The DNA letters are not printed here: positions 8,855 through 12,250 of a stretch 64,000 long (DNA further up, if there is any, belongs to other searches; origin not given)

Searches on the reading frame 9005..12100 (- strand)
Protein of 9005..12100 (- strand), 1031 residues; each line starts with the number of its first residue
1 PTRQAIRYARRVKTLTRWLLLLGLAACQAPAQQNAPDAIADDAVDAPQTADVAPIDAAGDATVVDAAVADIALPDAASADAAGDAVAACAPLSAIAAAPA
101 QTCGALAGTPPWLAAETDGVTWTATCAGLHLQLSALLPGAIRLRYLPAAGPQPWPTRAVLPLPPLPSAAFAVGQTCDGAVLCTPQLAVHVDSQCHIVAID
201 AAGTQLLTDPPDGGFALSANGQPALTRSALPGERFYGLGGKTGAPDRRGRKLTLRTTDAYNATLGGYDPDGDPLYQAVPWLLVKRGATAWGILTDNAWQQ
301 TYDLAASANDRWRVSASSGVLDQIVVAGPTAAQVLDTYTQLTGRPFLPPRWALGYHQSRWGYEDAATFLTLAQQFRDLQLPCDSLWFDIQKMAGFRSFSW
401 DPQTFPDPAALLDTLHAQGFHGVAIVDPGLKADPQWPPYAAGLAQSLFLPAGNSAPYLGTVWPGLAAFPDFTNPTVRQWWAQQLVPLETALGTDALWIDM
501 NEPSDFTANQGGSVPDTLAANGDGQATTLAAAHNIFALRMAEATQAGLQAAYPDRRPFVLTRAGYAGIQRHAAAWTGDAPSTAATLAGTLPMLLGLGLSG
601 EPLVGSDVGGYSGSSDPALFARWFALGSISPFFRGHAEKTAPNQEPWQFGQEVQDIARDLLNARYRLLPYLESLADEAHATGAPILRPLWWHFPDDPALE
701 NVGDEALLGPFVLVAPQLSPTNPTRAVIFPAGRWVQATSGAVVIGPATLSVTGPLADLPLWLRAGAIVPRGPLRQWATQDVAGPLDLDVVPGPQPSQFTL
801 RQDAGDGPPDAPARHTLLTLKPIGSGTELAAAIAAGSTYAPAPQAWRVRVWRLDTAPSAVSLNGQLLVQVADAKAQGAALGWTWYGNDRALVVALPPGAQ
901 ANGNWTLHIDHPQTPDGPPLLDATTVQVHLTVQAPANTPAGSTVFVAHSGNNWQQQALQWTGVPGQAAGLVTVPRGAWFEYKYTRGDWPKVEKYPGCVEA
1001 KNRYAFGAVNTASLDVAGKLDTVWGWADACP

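Call 63: search_protein_families(library=pfam, proteins=[window:9005-12100:-], max_evalue=0.00001)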
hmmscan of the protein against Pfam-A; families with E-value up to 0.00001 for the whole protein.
window:9005-12100:- (1031 aa): 3 families
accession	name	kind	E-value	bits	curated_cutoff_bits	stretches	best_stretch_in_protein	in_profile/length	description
PF01055.32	Glyco_hydro_31_2nd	-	5.9e-107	358.2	23.5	1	345-672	1-326/328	Glycosyl hydrolases family 31 TIM-barrel domain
PF13802.12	Gal_mutarotas_2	-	2.9e-19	70.5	27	1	131-303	2-184/184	Glycosyl hydrolase 31 N-terminal galactose mutarotase-like domain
PF21365.3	Glyco_hydro_31_3rd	-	3e-18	66.5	24.4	1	682-768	1-87/87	Glycosyl hydrolase family 31 C-terminal domain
